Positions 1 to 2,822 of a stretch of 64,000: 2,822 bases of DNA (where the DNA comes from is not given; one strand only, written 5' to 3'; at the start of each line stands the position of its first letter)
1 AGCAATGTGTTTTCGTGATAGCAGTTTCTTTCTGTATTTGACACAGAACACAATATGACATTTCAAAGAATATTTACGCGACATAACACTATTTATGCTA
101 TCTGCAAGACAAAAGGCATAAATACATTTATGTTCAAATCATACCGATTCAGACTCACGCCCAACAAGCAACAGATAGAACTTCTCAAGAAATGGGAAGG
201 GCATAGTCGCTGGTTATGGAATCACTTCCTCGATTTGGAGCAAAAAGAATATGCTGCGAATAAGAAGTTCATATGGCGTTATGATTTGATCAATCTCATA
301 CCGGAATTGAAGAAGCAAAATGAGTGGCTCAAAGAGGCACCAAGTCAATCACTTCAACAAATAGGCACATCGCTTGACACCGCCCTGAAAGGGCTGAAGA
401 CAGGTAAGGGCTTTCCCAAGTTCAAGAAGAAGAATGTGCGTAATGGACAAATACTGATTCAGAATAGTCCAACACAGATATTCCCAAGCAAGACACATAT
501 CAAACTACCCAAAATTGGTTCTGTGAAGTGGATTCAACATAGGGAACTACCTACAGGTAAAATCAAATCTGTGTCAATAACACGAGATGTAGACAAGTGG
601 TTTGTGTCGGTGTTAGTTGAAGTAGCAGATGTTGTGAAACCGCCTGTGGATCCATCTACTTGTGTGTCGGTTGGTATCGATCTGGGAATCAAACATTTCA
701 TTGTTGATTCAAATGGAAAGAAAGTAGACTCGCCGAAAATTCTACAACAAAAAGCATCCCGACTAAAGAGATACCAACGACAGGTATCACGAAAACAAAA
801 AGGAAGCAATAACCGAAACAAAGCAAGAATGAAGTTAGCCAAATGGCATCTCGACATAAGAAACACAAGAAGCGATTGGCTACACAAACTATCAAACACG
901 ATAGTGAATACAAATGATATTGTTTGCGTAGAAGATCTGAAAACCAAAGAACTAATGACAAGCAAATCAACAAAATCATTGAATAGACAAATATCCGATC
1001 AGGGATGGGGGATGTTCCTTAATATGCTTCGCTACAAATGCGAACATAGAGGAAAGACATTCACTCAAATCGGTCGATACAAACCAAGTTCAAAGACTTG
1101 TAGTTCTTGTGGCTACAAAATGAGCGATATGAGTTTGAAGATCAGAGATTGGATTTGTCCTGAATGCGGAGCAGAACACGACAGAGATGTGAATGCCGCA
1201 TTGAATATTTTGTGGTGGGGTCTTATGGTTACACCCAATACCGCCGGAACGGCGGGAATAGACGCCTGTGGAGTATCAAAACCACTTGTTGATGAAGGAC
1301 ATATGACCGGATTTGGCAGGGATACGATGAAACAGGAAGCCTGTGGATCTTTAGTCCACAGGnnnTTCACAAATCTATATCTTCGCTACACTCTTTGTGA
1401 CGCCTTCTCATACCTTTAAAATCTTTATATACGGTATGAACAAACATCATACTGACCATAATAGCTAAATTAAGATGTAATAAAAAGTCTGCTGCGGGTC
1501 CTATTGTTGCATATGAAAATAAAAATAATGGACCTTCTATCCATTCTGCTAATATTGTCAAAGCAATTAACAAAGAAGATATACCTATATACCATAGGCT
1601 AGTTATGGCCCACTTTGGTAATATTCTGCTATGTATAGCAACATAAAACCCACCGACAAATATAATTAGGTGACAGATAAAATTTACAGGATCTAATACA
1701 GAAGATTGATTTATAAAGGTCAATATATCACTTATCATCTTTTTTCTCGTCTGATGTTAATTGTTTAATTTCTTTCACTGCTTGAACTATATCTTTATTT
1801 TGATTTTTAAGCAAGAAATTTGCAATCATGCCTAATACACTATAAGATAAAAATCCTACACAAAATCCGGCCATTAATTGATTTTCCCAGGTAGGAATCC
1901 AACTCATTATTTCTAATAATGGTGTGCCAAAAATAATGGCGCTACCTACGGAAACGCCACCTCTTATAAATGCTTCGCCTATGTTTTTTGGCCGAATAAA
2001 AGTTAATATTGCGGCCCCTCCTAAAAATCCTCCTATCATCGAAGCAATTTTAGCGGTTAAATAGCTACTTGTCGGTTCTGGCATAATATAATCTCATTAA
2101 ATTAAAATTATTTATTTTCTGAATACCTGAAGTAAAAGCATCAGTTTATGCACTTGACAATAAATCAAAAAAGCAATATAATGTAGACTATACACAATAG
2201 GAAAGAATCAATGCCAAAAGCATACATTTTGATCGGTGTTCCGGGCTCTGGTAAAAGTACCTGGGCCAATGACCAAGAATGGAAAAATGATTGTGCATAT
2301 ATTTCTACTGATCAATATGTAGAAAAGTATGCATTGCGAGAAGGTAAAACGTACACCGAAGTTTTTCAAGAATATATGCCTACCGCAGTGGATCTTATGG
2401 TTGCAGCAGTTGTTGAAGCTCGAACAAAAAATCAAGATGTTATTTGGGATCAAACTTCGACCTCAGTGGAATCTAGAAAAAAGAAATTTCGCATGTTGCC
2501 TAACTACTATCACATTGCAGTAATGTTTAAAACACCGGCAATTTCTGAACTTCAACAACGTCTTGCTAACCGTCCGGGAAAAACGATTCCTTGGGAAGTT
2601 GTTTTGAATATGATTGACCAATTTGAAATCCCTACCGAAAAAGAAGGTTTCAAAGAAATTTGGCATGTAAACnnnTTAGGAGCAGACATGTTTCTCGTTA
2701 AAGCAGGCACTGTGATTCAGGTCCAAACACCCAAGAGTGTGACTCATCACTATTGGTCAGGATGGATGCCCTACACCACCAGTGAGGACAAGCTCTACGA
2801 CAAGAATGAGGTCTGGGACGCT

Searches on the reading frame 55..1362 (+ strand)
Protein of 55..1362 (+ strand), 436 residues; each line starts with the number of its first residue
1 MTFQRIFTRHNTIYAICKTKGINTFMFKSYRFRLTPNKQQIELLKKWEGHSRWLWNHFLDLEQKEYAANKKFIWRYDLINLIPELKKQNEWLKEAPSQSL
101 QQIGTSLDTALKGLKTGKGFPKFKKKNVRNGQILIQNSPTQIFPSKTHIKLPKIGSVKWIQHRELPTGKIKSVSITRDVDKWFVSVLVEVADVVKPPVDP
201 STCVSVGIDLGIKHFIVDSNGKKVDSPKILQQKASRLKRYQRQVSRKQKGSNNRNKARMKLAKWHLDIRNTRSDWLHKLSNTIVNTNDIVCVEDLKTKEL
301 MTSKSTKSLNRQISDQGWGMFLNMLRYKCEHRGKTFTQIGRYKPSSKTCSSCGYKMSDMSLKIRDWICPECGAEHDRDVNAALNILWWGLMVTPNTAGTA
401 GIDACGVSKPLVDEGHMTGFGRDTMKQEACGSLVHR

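Call 13: search_protein_families(library=phrogs, proteins=[window:55-1362:+], max_evalue=0.001)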
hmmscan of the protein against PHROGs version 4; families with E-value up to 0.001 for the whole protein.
window:55-1362:+ (436 aa): 5 families
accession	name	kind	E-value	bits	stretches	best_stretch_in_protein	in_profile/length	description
phrog_506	-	integration and excision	2.9e-120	403.1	1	25-395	5-370/403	transposase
phrog_12300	-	integration and excision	3.8e-58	197.9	1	156-390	14-242/286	transposase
phrog_13964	-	integration and excision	9e-56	190.1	1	27-265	2-237/237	transposase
phrog_17087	-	unknown function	4.2e-39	134.9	1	255-393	1-136/141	-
phrog_25073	-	unknown function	9e-09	36.4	1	28-127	5-107/114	-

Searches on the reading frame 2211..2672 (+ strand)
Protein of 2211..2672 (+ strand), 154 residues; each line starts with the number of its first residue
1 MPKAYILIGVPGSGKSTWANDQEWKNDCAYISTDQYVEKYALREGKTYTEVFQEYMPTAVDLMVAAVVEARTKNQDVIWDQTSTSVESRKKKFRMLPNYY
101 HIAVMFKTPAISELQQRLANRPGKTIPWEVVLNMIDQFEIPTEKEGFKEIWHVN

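Call 88: search_protein_families(library=pfam, alignment_id=A5, max_evalue=0.00001)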
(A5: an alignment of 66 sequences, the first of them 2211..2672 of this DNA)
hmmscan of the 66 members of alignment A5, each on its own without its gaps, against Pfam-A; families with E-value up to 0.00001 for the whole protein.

A. member 1, window:2211-2672:+ (154 aa): 2 families
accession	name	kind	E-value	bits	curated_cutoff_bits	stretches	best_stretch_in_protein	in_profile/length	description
PF13671.12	AAA_33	-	8.6e-18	65.5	27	1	6-141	3-143/143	AAA domain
PF06414.18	Zeta_toxin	-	3.9e-07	30.2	22.3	1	2-142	16-170/199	Zeta toxin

B. families by the number of members that match (of 66 scanned): 39 families (the first 25 are shown)
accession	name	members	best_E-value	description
PF01370.27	Epimerase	2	1.3e-29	NAD dependent epimerase/dehydratase family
PF04321.23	RmlD_sub_bind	2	2.7e-26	RmlD substrate binding domain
PF02562.22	PhoH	1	4e-72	PhoH-like protein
PF01227.27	GTP_cyclohydroI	1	8.9e-47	GTP cyclohydrolase I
PF00535.33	Glycos_transf_2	1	4.2e-28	Glycosyl transferase family 2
PF00534.26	Glycos_transf_1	1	1.7e-23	Glycosyl transferases group 1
PF13692.12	Glyco_trans_1_4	1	1.7e-23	Glycosyl transferases group 1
PF00383.29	dCMP_cyt_deam_1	1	2.4e-19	Cytidine and deoxycytidylate deaminase zinc-binding region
PF01145.31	Band_7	1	4.7e-19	SPFH domain / Band 7 family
PF13671.12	AAA_33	1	8.6e-18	AAA domain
PF16363.11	GDP_Man_Dehyd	1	8.8e-17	GDP-mannose 4,6 dehydratase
PF00004.35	AAA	1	2.6e-15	ATPase family associated with various cellular activities (AAA)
PF13439.12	Glyco_transf_4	1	3e-14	Glycosyltransferase Family 4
PF01569.27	PAP2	1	3.9e-14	PAP2 superfamily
PF07733.18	DNA_pol3_alpha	1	4.8e-14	Bacterial DNA polymerase III alpha NTPase domain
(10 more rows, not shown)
